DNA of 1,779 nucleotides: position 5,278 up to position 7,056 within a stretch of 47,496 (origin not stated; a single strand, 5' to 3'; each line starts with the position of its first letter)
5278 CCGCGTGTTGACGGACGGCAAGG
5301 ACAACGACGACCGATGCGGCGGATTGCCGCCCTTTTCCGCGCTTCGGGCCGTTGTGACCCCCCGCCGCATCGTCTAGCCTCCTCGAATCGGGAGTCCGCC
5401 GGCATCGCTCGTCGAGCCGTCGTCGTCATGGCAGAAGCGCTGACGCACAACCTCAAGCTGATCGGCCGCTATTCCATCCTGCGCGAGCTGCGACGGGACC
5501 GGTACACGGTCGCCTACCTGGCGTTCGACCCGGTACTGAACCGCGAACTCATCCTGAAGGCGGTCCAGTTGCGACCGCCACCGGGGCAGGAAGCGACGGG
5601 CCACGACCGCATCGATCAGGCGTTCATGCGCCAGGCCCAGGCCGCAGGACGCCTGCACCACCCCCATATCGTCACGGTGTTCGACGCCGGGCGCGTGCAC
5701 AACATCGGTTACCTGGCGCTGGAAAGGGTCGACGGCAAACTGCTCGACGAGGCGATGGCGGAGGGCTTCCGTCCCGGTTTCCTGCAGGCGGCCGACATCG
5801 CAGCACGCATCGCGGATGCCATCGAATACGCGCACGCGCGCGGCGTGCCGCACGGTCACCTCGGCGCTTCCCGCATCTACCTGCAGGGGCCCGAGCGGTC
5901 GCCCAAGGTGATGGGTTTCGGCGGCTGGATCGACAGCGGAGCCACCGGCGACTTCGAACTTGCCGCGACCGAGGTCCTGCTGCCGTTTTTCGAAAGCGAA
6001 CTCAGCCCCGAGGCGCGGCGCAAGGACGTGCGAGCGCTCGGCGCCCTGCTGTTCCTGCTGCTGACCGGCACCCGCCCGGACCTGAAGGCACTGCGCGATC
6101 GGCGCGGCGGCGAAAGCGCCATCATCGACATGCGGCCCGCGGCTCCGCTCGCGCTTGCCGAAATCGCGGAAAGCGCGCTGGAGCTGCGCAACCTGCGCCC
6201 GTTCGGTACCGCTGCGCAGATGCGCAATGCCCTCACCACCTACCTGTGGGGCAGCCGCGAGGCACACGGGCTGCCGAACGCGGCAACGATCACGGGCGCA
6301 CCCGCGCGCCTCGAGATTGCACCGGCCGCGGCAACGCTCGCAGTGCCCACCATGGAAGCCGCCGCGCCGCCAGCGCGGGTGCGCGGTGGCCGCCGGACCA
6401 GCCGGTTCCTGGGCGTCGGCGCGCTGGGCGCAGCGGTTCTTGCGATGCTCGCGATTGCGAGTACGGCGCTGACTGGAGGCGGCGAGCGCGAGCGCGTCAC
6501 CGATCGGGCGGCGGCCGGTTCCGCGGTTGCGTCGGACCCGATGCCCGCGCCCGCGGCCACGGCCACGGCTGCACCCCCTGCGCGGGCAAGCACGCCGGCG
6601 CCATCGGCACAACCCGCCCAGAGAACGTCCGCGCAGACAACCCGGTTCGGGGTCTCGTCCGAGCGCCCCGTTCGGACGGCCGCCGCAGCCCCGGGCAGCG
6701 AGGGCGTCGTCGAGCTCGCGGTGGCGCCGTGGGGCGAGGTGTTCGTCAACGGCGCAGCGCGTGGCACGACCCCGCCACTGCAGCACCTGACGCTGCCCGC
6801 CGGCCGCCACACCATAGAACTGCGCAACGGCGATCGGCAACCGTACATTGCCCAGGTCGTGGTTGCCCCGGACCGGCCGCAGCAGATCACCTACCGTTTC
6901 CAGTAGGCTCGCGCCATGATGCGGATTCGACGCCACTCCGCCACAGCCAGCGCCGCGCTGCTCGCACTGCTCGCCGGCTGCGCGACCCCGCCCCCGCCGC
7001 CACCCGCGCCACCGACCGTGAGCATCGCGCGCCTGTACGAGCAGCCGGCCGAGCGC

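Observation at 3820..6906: Tandem active kinase / degenerate pseudokinase paralogues, each a single-pass membrane protein with a PEGA ectodomain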

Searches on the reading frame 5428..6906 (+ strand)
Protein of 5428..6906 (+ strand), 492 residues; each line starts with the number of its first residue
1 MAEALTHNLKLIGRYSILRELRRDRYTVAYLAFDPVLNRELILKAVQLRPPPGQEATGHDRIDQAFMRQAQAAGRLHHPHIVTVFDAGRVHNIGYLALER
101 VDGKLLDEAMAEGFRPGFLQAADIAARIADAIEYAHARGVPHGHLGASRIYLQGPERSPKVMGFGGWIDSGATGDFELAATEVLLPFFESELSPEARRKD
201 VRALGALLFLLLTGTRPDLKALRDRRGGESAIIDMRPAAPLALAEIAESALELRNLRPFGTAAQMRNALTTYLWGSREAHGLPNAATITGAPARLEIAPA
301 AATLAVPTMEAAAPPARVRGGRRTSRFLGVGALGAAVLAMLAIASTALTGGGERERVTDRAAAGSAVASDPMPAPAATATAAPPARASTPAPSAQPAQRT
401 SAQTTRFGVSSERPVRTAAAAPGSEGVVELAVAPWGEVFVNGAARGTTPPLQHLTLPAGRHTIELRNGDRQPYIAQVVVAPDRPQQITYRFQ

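Call 4: search_protein_families(library=ncbifam, proteins=[window:5428-6906:+], max_evalue=0.01)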
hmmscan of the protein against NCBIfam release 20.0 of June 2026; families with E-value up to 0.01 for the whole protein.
window:5428-6906:+ (492 aa): 8 families
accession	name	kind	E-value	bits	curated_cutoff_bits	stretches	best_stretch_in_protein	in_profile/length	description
NF033483.0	PknB_PASTA_kin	equivalog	8.2e-21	74.6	450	1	11-276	5-272/563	Stk1 family PASTA domain-containing Ser/Thr kinase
NF047741.1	antiphage_MADS6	equivalog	8.3e-12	44.4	460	1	10-278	186-466/612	methylation-associated defense system protein kinase MAD6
NF052427.1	StpK7MSMEG_1200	equivalog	1.2e-11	43.8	900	1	12-217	6-208/601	serine/threonine protein kinase StpK7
NF040671.1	PLuB_AAA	exception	6.2e-10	37.1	999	1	72-213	58-199/1256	PLuB system helicase-like protein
TIGR03903.1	TOMM_kin_cyc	equivalog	6.9e-09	34.1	705.75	1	59-165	18-127/1267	TOMM system kinase/cyclase fusion protein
NF009651.0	PRK13184.1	equivalog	7.9e-07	27.4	839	1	12-147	1-141/932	serine/threonine-protein kinase PknD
NF033442.0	BREX_PglW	equivalog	1.6e-06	26.1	990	1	56-217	247-427/1391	BREX system serine/threonine kinase PglW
NF033761.1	gliding_GltJ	equivalog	0.0022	17.1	450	1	286-434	330-477/671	adventurous gliding motility protein GltJ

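Call 5: search_protein_families(library=pfam, proteins=[window:5428-6906:+], max_evalue=0.01)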
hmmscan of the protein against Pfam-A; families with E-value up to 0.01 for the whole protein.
window:5428-6906:+ (492 aa): 2 families
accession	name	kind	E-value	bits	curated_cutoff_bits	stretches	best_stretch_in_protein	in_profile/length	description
PF00069.31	Pkinase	-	7.1e-08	32.6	31.7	1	60-217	42-196/263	Protein kinase domain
PF07714.23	PK_Tyr_Ser-Thr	-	0.00059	19.7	23.1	1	63-154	45-137/258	Protein tyrosine and serine/threonine kinase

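Call 8: search_solved_structures(query=window:5428-6906:+, max_evalue=0.01, show_alignments=2)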
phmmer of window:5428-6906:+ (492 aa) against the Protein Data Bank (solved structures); distinct sequences matched with E-value up to 0.01: 194 (the best 60 are shown).
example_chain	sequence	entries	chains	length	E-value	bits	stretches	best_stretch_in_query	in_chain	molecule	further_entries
9ruk_A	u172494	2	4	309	3.2e-14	56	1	12-217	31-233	Serine/threonine-protein kinase StkP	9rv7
9ru3_A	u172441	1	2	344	4.2e-14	55.6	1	12-217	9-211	Serine/threonine-protein kinase StkP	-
9ruj_A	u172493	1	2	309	6.1e-14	55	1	12-217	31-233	Serine/threonine-protein kinase StkP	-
7naa_A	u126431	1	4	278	3.3e-13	52.6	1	14-218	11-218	Non-specific serine/threonine protein kinase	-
4eqm_A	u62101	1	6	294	7.8e-11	44.8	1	13-277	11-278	Protein kinase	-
9ymt_A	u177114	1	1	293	7.8e-11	44.8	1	13-277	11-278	Serine/Threonine Kinase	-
5u94_A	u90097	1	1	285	2.2e-10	43.3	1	28-217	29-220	Serine/threonine-protein kinase PknB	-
6b2p_A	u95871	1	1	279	2.5e-10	43.1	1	30-217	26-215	Serine/threonine-protein kinase PknB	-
1o6y_A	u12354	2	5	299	2.5e-10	43.1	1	27-217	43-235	SERINE/THREONINE-PROTEIN KINASE PKNB | Probable serine/threonine-protein kinase pknB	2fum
1mru_A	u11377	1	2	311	2.9e-10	42.9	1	29-217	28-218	Probable serine/threonine-protein kinase pknB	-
5m09_A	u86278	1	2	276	4.5e-10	42.3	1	57-154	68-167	Serine/threonine-protein kinase PknI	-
3f61_A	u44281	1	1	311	4.8e-10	42.2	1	65-218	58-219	Serine/threonine-protein kinase pknB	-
5m08_A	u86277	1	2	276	4.9e-10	42.2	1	57-154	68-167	Serine/threonine-protein kinase PknI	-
8otz_1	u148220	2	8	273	5e-10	42.1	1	60-217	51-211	Testis specific serine kinase 6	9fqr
6i2p_A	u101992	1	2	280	5.9e-10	41.9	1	65-217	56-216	Serine/threonine-protein kinase PknB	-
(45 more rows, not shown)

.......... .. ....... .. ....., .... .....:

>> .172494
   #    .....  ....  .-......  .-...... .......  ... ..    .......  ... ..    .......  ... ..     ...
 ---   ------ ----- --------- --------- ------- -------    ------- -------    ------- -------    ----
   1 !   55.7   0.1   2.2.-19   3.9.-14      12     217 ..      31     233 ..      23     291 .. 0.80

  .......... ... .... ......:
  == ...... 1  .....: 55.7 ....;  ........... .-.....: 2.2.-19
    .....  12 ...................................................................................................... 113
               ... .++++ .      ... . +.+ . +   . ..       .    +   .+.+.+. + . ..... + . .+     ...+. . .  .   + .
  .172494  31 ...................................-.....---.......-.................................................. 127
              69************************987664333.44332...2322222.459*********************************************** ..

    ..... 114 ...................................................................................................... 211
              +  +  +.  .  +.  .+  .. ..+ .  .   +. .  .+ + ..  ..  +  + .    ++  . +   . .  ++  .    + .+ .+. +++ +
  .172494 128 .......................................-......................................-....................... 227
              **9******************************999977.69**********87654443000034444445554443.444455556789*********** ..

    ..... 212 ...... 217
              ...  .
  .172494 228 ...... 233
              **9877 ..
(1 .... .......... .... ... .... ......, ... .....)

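Call 10: find_homologous_proteins(query=window:5428-6906:+, max_evalue=0.00001)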
Query window:5428-6906:+ (492 aa): 458 proteins with E <= 0.00001 among 8000 candidates; the best 120 are listed.
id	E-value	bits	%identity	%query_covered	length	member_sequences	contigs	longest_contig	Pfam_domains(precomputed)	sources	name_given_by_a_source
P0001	0.0e+0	1012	95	100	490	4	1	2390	PF00069.32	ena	-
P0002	1.5e-286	969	91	100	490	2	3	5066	PF00069.32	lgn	-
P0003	2.4e-251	853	80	100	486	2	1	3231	PF00069.32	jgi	jgi:serine/threonine protein kinase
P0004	2.7e-233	793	77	100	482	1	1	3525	PF00069.32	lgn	-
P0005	1.2e-229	781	76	100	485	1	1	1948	PF00069.32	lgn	-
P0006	8.0e-223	759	72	100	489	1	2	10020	PF00069.32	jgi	jgi:serine/threonine-protein kinase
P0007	1.6e-221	754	86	63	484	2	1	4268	PF00069.32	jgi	jgi:serine/threonine-protein kinase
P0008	3.1e-221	753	73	100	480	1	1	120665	PF00069.32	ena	-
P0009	1.4e-206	705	70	100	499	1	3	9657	PF00069.32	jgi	jgi:serine/threonine-protein kinase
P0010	6.2e-203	693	69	100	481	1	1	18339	PF00069.32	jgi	jgi:hypothetical protein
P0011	8.4e-203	693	66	100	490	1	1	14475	PF00069.32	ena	-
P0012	6.9e-201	686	67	100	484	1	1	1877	PF00069.32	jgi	jgi:eukaryotic-like serine/threonine-protein kinase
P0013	4.5e-197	674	65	100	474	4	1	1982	PF00069.32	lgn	-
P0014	3.1e-192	658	66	100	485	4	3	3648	PF07714.24,PF00069.32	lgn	-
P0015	3.7e-192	658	65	100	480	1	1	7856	PF00069.32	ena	-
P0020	1.6e-188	646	65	100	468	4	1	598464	PF00069.32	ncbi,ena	-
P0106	1.0e-173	597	60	99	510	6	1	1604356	PF00069.32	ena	-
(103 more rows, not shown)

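Call 12: find_encoding_contigs(protein=P0106, flank=10000, max_places=2)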
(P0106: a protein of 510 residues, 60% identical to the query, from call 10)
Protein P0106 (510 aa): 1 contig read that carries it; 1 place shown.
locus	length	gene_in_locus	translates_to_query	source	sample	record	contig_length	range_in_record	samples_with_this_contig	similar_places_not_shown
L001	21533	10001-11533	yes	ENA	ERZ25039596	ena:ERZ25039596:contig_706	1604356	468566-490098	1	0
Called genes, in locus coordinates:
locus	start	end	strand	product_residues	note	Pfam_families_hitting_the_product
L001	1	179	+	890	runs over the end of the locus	PF17900:Peptidase_M1_N, PF01433:Peptidase_M1, PF11940:DUF3458, PF17432:DUF3458_C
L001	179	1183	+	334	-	PF00316:FBPase, PF18913:FBPase_C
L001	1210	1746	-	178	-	PF00080:Sod_Cu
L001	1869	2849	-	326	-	PF08240:ADH_N, PF00107:ADH_zinc_N, PF13602:ADH_zinc_N_2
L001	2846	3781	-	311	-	PF00892:EamA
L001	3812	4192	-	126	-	PF04241:DUF423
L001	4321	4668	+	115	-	PF00893:Multi_Drug_Res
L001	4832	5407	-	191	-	-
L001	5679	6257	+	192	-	PF08386:Abhydrolase_4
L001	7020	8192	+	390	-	PF12679:ABC2_membrane_2, PF12698:ABC2_membrane_3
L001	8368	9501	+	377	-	PF00069:Pkinase, PF01636:APH (faint), PF07714:PK_Tyr_Ser-Thr, PF03109:ABC1 (faint), PF06293:Kdo (weak)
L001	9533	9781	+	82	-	-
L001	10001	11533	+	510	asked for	PF00069:Pkinase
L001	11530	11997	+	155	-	-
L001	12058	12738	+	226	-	PF06906:DUF1272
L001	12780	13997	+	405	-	-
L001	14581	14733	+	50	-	PF09966:DUF2200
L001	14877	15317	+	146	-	PF13924:Lipocalin_5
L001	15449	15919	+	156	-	PF00903:Glyoxalase, PF22677:Ble-like_N (faint), PF13669:Glyoxalase_4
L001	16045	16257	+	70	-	-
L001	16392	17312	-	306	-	PF00126:HTH_1, PF03466:LysR_substrate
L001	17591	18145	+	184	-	PF03401:TctC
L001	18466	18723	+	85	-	PF13847:Methyltransf_31, PF13649:Methyltransf_25 (weak)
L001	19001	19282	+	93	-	-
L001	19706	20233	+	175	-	PF11937:DUF3455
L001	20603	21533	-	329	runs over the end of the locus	PF07728:AAA_5, PF00004:AAA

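Call 13: find_encoding_contigs(protein=P0020, flank=10000, max_places=2)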
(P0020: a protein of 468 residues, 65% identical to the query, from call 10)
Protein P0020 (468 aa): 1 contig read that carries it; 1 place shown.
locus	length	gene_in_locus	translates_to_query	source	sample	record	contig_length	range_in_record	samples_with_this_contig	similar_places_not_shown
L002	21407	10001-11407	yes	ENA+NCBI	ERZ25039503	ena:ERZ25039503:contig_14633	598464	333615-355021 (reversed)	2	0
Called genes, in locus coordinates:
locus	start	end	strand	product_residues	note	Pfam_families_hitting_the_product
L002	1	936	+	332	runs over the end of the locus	PF00316:FBPase, PF18913:FBPase_C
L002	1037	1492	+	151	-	PF04191:PEMT, PF04140:ICMT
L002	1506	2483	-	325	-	PF08240:ADH_N, PF00107:ADH_zinc_N, PF13602:ADH_zinc_N_2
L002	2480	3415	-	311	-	PF00892:EamA, PF03151:TPT, PF00892:EamA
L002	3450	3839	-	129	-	PF04241:DUF423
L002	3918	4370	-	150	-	PF02635:DsrE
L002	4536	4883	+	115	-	PF00893:Multi_Drug_Res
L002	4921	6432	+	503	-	PF00561:Abhydrolase_1, PF12146:Hydrolase_4 (faint), PF08386:Abhydrolase_4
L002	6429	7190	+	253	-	PF13604:AAA_30 (weak), PF00005:ABC_tran, PF13304:AAA_21 (weak)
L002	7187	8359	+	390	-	PF12679:ABC2_membrane_2, PF12698:ABC2_membrane_3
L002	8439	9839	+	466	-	PF00069:Pkinase, PF07714:PK_Tyr_Ser-Thr, PF06293:Kdo (weak)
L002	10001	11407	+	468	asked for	PF00069:Pkinase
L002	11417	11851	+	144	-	-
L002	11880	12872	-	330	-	PF07728:AAA_5, PF00004:AAA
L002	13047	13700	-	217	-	PF00072:Response_reg, PF00196:GerE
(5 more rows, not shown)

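Call 14: find_encoding_contigs(protein=P0008, flank=10000, max_places=2)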
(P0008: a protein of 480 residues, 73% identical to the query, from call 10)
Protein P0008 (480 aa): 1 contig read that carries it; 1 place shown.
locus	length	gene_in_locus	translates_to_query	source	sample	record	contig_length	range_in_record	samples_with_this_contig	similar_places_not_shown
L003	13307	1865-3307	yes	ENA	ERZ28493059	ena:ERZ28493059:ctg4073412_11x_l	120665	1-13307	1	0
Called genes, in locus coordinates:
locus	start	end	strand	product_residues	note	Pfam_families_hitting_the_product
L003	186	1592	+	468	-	PF00069:Pkinase, PF01636:APH (faint), PF07714:PK_Tyr_Ser-Thr, PF06293:Kdo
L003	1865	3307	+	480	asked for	PF00069:Pkinase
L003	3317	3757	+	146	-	-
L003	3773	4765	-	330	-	PF07728:AAA_5, PF00004:AAA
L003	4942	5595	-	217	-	PF00072:Response_reg, PF00196:GerE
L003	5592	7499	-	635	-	PF13675:PilJ, PF00672:HAMP, PF07730:HisKA_3, PF02518:HATPase_c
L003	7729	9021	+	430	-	PF07690:MFS_1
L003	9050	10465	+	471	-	PF07690:MFS_1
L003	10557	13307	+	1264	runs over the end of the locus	PF14710:Nitr_red_alph_N, PF00384:Molybdopterin, PF28599:NarG_dom_V, PF01568:Molydop_binding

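Call 20: find_related_loci(query=A1, collection=genome_contigs, flank=10000)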
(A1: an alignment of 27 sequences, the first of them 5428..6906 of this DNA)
Query A1 (492 aa) in genome_contigs; peptide patterns used: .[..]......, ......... (x = any residue, [..] = any of these).
500 stretches matched a pattern; 70 encode a relative of the query (tblastn E <= 1e-3); 68 distinct loci.
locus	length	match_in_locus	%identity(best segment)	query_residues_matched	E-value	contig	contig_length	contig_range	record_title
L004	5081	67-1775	66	1-492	0e+0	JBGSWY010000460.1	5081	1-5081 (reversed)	MAG: Burkholderiaceae bacterium isolate JTS-RE52 k141_11740945, whole genome shotgun sequence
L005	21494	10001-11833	63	1-492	0e+0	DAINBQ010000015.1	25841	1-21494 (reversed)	MAG TPA_asm: Burkholderiaceae bacterium isolate CTOTU25576 NODE_436_length_25841_cov_10.403746, whole genome shotgun seq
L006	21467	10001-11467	64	1-492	0e+0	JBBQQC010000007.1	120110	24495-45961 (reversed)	MAG: Burkholderiales bacterium isolate Co_metawrap_1552 Cmw_1552_k141_9220392_length_120110_cov_11.9996, whole genome sh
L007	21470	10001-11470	65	1-492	7e-179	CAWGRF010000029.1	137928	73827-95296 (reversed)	MAG: uncultured beta proteobacterium isolate MFD06742.bin.1.142 genome assembly, contig: contig_74539, whole genome shot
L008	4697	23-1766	65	1-492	0e+0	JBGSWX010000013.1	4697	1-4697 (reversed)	MAG: Burkholderiaceae bacterium isolate JTS-RE51 k141_6788583, whole genome shotgun sequence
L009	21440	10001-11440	65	1-492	2e-177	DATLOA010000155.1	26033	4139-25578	MAG TPA_asm: Burkholderiaceae bacterium isolate SMAG_U13814 k141_4348595, whole genome shotgun sequence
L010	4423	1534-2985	62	1-492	0e+0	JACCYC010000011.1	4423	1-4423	MAG: Burkholderiaceae bacterium isolate MGR_bin194 SD2897-2912_k127_3710885, whole genome shotgun sequence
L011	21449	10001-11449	63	1-492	2e-174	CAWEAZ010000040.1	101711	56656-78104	MAG: uncultured beta proteobacterium isolate MFD05567.bin.2.191 genome assembly, contig: contig_69259, whole genome shot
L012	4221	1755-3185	64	1-492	2e-180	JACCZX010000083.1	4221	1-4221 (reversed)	MAG: Burkholderiaceae bacterium isolate MGR_bin241 SD2897-2912_k127_2833446, whole genome shotgun sequence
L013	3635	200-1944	63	1-492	0e+0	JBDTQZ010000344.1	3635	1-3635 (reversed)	MAG: Burkholderiaceae bacterium isolate cluster3_bin.234 NODE_160931_length_3635_cov_4.339385, whole genome shotgun sequ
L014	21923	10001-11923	59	8-492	9e-174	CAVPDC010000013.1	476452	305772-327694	MAG: uncultured beta proteobacterium isolate MFD00032.bin.1.140 genome assembly, contig: contig_325, whole genome shotgu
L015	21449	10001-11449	64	1-492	4e-173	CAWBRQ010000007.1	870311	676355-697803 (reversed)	MAG: uncultured beta proteobacterium isolate MFD00392.bin.2.69 genome assembly, contig: contig_43359, whole genome shotg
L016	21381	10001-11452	64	1-492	1e-172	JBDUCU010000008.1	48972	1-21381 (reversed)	MAG: Burkholderiaceae bacterium isolate cluster4_bin.54 NODE_654_length_48972_cov_6.852669, whole genome shotgun sequenc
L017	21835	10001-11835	61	1-492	3e-172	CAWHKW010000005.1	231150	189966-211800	MAG: uncultured beta proteobacterium isolate MFD02840.bin.1.387 genome assembly, contig: contig_121677, whole genome sho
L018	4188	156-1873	63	1-492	7e-178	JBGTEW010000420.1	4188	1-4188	MAG: Burkholderiaceae bacterium isolate JTS-RE177 k141_9838196, whole genome shotgun sequence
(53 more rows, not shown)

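Call 32: search_dna_similar(query=window:5428-6906:+, collection=plasmids, mode=protein, max_evalue=1e-8, max_rows=25)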
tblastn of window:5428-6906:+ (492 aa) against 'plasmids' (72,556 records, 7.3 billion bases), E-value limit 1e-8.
Records with a match: 2; places in all: 2; records where one place covers at least 80% of the query: 0.
Best place of each record, by identity: <60% 2.
By first word of the organism name: Caballeronia 1; Paraburkholderia 1.
By predicted mobility (MOB-suite, as given by PLSDB): non-mobilizable 2.
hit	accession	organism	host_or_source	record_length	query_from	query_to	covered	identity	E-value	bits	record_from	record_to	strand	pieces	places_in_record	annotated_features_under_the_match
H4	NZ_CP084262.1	Caballeronia sp. SL2Y3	Jalysus wickhami,Cell culture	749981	12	115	21%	37.5%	3e-9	67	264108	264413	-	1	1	serine/threonine-protein kinase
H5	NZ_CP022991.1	Paraburkholderia aromaticivorans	-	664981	12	112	21%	38.2%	4e-10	70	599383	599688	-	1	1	serine/threonine-protein kinase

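Call 47: search_protein_families(library=pfam, alignment_id=A1, max_evalue=0.01)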
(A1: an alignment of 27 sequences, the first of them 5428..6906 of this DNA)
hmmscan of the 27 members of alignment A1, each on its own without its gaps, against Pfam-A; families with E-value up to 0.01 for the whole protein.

A. member 1, window:5428-6906:+ (492 aa): 2 families
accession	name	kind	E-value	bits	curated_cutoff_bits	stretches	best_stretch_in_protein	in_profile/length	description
PF00069.31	Pkinase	-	7.1e-08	32.6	31.7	1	60-217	42-196/263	Protein kinase domain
PF07714.23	PK_Tyr_Ser-Thr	-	0.00059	19.7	23.1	1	63-154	45-137/258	Protein tyrosine and serine/threonine kinase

B. families by the number of members that match (of 27 scanned): 3 families
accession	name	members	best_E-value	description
PF00069.31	Pkinase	27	2e-10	Protein kinase domain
PF07714.23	PK_Tyr_Ser-Thr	27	2.6e-06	Protein tyrosine and serine/threonine kinase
PF08308.17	PEGA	19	0.00019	PEGA domain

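Call 51: find_encoding_contigs(protein=P0002, flank=5000, max_places=3)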
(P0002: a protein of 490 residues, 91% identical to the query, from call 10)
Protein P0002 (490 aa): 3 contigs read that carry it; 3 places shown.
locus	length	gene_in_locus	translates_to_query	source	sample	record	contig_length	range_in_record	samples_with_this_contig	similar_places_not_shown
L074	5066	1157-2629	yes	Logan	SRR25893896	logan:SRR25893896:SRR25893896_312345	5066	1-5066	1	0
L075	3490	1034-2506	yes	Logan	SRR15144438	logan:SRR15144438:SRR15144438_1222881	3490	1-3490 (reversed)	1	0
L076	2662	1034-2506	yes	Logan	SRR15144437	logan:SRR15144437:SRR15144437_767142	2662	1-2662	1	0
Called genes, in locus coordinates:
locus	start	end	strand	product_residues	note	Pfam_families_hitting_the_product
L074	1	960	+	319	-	?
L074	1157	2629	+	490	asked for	PF00069:Pkinase (weak)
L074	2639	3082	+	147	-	-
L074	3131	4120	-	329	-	PF07728:AAA_5 (weak), PF00004:AAA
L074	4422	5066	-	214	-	?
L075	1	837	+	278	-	?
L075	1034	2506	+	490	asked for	PF00069:Pkinase (weak)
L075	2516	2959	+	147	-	-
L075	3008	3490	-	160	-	?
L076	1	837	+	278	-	?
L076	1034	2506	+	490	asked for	PF00069:Pkinase (weak)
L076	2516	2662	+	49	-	?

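Call 52: find_encoding_contigs(protein=P0001, flank=5000, max_places=2)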
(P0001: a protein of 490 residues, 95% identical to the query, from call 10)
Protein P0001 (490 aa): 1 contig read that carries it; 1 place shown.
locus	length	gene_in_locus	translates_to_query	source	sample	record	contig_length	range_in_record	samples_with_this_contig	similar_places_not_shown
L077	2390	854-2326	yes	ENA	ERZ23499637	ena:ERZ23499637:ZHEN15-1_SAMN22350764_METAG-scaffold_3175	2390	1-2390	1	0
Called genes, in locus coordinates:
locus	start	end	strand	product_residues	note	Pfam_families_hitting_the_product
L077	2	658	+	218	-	?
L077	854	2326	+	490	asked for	PF00069:Pkinase (weak)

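Call 65: predict_structure(alignment_id=A2)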
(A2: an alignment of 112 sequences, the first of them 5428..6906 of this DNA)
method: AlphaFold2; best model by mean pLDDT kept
length: 492 residues; sequences in the alignment: 112
mean_pLDDT: 71.6   pTM: 0.53
mean pLDDT of the five models: 71.6, 69.6, 68.7, 67.6, 65.5
residues with pLDDT >= 90: 177; 70-90: 126; 50-70: 48; < 50: 141
segments of 3 or more residues with pLDDT < 50: 165-181, 281-332, 350-382, 385-420
pLDDT, mean of each block of 10 residues (from residue 1): 69 92 88 87 88 82 78 57 73 85 86 95 94 83 81 84 54 37 54 87 97 96 91 96 97 94 97 81 39 35 32 35 39 61 61 34 33 38 39 33 31 39 85 95 92 95 97 97 94 91
secondary structure, 60 per line:
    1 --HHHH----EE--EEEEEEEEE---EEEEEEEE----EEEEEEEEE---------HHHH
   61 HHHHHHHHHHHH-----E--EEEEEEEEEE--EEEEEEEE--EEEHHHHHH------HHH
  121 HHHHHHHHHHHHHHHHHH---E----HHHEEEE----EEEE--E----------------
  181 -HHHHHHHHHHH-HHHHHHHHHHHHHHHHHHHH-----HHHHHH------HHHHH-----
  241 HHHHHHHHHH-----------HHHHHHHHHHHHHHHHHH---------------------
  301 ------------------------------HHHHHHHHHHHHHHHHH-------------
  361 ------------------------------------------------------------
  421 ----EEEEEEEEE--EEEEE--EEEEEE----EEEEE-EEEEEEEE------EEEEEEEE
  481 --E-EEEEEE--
elements in order: H3-6 E15-23 E27-34 E39-47 H57-72 E81-90 E93-100 E103-105 H106-111 H118-138 E150-153 E158-161 H182-192 H194-213 H219-224 H231-235 H241-250 H262-279 H331-347 E425-433 E436-440 E443-448 E453-457 E459-466 E473-480 E485-490
